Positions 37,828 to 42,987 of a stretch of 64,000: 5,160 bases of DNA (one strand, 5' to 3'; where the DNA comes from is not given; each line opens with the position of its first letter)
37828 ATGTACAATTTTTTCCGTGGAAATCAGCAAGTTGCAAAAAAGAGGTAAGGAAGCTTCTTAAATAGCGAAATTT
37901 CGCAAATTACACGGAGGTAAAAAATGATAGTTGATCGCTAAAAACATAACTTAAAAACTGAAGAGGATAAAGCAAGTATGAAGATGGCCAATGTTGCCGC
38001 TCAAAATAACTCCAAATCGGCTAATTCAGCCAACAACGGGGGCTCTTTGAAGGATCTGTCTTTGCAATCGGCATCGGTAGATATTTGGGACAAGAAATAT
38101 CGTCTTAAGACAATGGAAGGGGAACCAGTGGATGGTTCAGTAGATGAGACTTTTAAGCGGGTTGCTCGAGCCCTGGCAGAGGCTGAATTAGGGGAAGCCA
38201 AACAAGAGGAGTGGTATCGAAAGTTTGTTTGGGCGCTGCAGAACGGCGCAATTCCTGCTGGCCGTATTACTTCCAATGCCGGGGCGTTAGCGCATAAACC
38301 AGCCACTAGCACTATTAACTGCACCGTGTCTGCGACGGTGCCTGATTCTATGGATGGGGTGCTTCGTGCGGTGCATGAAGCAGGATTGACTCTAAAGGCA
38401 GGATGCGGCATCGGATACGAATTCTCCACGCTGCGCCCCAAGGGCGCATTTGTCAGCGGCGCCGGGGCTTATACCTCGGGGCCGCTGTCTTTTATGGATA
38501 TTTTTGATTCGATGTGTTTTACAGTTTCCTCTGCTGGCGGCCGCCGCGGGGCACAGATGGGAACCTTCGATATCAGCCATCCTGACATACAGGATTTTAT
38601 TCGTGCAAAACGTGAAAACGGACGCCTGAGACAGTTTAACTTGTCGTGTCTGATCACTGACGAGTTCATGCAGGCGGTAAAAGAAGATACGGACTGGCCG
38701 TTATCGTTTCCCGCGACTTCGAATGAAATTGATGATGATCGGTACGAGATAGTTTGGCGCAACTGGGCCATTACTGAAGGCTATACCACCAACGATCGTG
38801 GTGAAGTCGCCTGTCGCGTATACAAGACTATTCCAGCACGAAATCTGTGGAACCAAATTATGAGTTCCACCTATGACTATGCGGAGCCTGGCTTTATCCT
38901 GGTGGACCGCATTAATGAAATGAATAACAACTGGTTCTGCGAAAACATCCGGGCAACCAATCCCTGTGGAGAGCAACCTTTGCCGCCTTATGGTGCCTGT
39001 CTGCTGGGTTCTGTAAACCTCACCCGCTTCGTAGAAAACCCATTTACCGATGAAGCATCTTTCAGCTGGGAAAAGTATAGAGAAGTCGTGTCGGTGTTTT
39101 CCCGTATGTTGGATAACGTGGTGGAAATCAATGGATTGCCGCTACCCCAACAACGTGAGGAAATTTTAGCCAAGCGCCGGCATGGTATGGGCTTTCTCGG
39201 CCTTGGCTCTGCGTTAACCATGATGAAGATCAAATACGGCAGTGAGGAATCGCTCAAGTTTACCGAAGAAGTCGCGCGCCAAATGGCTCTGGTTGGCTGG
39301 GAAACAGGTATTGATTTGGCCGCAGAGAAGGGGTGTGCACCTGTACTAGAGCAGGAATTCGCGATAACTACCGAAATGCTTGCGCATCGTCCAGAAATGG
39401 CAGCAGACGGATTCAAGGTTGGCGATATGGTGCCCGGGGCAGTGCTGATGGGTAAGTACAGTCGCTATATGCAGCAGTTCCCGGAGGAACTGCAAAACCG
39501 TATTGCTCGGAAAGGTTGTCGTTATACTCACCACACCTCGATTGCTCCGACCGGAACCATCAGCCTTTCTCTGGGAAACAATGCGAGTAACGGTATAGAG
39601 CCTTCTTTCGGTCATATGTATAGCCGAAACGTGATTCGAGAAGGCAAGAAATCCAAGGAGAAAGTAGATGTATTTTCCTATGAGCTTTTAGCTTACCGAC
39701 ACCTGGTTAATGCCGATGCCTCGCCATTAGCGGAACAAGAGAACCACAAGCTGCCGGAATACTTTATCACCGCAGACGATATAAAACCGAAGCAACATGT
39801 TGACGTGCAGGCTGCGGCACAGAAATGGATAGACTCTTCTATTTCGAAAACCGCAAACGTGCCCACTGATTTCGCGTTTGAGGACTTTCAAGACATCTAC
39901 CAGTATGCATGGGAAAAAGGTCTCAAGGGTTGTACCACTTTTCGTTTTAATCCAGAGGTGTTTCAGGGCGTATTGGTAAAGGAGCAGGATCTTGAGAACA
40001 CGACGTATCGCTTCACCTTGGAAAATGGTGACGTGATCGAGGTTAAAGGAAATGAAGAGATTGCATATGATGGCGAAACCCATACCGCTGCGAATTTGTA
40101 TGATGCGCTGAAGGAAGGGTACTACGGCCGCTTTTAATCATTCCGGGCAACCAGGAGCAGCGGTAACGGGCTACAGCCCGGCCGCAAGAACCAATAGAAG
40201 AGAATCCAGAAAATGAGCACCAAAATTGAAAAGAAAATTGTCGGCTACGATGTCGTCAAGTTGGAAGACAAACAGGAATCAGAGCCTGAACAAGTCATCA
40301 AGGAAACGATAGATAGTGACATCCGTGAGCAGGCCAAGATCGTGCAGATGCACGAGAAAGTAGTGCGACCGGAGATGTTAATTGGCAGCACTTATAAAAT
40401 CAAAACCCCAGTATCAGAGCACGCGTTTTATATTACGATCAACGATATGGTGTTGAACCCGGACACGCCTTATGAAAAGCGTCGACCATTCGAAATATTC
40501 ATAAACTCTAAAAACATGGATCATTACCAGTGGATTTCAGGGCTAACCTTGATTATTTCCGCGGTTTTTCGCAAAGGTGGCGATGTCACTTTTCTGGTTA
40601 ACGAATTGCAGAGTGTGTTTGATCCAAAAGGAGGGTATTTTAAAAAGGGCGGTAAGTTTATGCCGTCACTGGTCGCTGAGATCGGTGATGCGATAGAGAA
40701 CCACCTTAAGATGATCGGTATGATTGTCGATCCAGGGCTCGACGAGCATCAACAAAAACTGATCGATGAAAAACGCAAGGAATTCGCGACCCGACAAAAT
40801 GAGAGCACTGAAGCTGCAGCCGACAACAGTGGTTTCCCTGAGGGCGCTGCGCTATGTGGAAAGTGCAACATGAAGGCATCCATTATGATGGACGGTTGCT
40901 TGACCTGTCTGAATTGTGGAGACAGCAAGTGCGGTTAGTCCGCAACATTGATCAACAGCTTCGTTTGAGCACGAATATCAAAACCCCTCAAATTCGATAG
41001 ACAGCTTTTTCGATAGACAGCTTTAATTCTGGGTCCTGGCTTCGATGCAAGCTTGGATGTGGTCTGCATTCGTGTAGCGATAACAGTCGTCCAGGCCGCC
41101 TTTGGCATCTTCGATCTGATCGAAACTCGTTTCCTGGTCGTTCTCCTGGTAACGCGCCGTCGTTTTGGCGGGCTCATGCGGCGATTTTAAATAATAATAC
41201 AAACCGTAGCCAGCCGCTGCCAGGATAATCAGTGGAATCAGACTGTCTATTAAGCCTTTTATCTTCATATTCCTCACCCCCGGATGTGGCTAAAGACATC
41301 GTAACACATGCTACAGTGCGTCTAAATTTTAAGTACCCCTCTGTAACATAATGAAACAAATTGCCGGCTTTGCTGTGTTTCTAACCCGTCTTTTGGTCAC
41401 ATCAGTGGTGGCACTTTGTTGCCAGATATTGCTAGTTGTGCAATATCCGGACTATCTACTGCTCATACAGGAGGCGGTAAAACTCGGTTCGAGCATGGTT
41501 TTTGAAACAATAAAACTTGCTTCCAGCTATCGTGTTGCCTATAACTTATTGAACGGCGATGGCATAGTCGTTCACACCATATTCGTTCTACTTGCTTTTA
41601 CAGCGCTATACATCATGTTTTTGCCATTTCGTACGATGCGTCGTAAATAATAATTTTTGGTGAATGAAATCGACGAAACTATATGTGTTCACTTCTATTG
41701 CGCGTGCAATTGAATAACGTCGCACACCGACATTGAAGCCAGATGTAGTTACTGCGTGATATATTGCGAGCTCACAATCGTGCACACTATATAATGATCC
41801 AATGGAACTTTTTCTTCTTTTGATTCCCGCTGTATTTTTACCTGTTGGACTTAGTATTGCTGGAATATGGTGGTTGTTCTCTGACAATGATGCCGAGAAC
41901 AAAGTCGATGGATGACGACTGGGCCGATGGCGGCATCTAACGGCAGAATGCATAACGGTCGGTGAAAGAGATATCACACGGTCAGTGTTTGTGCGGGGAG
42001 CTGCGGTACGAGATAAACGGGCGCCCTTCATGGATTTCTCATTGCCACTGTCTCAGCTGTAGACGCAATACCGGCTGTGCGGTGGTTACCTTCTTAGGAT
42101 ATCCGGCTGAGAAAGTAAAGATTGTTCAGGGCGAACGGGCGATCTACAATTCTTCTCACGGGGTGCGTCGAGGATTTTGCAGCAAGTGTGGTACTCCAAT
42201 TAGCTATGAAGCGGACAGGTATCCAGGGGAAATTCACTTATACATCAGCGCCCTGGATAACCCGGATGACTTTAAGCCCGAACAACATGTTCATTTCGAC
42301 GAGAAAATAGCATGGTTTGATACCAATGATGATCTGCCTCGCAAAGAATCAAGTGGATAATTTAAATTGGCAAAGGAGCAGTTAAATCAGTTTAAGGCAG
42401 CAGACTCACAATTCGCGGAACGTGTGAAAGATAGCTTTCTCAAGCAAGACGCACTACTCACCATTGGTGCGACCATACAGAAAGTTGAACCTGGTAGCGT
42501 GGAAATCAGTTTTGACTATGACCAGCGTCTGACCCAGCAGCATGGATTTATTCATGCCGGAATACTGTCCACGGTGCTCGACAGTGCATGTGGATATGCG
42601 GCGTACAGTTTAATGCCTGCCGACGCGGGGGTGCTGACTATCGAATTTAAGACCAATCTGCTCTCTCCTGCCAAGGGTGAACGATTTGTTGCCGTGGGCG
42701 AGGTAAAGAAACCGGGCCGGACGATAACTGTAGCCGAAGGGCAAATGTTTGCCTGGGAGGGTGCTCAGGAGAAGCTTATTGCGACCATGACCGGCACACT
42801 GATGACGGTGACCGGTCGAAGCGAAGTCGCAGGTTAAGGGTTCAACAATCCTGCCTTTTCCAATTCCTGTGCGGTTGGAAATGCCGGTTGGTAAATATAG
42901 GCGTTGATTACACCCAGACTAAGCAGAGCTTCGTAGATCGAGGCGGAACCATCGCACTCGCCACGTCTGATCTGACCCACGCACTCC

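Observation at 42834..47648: Translationally coupled MoxR(CoxD-like) - VWA(CoxE-like) - ACAD10/11-type dehydrogenase - APH-fold kinase operon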

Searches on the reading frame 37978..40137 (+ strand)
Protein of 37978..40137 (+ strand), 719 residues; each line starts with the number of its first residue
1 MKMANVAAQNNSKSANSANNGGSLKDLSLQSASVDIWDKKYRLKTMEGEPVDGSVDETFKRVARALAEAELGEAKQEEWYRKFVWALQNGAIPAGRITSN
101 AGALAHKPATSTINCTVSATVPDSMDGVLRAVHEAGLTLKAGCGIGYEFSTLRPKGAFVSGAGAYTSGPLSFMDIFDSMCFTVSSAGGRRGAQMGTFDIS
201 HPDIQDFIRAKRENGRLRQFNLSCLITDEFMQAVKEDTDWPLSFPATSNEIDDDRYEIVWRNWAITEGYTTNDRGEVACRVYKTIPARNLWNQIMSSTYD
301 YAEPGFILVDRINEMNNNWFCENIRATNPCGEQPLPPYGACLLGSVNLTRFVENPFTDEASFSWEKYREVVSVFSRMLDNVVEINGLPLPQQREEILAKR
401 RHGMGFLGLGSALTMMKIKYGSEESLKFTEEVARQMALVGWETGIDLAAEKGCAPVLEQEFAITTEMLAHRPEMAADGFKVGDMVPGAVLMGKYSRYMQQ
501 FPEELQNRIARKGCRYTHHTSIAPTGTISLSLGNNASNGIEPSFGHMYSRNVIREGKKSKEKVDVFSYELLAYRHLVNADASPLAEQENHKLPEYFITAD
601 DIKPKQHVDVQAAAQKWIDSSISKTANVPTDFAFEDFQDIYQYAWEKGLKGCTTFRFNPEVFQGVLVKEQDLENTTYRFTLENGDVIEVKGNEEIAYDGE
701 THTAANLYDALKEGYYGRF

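Call 9: search_protein_families(library=pfam, proteins=[window:37978-40137:+], max_evalue=0.001)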
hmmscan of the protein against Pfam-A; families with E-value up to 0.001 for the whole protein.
window:37978-40137:+ (719 aa): 2 families
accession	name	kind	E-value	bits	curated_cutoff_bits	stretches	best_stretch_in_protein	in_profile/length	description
PF02867.20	Ribonuc_red_lgC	-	4e-134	448.6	23.9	1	115-654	3-522/523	Ribonucleotide reductase, barrel domain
PF00317.26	Ribonuc_red_lgN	-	8.1e-10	39.1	28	1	29-102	3-73/77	Ribonucleotide reductase, all-alpha domain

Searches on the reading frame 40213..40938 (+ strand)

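Call 9: search_protein_families(library=pfam, proteins=[window:40213-40938:+], max_evalue=0.001)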
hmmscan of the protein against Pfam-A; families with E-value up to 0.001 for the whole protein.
window:40213-40938:+ (241 aa): 1 family
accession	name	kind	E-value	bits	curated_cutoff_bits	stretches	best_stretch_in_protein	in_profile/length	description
PF12637.14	TSCPD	-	1e-07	32.5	22.8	1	60-165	2-88/88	TSCPD domain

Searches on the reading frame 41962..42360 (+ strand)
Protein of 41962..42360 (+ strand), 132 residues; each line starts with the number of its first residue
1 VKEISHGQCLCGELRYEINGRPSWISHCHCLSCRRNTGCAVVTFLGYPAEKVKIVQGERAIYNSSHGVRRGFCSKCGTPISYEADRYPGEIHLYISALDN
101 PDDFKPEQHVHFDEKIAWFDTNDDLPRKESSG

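Call 9: search_protein_families(library=pfam, proteins=[window:41962-42360:+], max_evalue=0.001)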
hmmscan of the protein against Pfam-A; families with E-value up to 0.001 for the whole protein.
window:41962-42360:+ (132 aa): 1 family
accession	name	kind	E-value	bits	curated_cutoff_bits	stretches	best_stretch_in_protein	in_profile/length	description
PF04828.22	GFA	-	9e-26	90.7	24.3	1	6-112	3-113/115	Glutathione-dependent formaldehyde-activating enzyme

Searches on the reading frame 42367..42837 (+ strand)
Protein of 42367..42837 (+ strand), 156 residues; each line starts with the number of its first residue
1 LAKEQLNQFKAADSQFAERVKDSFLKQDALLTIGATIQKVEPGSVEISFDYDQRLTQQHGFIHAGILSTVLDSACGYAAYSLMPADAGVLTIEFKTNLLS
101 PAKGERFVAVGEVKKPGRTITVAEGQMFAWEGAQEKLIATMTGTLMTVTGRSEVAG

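Call 5: search_protein_families(library=pfam, proteins=[window:42367-42837:+], max_evalue=0.01)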
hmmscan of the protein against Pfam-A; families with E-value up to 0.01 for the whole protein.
window:42367-42837:+ (156 aa): 3 families
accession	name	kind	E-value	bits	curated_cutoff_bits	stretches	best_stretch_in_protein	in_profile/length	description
PF03061.28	4HBT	-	2e-10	41.2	20.6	1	59-132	1-75/79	Thioesterase superfamily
PF14539.12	DUF4442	-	0.00037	21.1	25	1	31-113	17-98/132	Domain of unknown function (DUF4442)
PF13622.12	4HBT_3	-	0.0049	17.5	24.3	1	57-144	7-81/83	Acyl-CoA thioesterase N-terminal domain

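Call 6: search_protein_families(library=ncbifam, proteins=[window:42367-42837:+], max_evalue=0.01)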
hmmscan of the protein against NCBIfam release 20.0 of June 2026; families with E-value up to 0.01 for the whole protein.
window:42367-42837:+ (156 aa): 4 families
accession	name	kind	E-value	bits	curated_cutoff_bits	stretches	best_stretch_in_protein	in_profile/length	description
TIGR00369.1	unchar_dom_1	domain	4.2e-16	59.1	36.6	1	32-146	5-116/117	hotdog fold thioesterase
NF008675.0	PRK11688.1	equivalog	1.5e-10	41.1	107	2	12-81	7-79/156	thioesterase family protein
TIGR02286.1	PaaD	equivalog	1.5e-06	28.4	118.9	1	33-146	4-112/114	hydroxyphenylacetyl-CoA thioesterase PaaI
NF047425.1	MenI_Listeria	exception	0.00013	21.7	185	1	32-144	6-115/122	1,4-dihydroxy-2-naphthoyl-CoA hydrolase MenI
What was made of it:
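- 42367..42837 (+): PaaI-like hotdog thioesterase, a convergent neighbour that is not part of either module. Pfam 4HBT and TIGR00369 (calls 5, 6).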
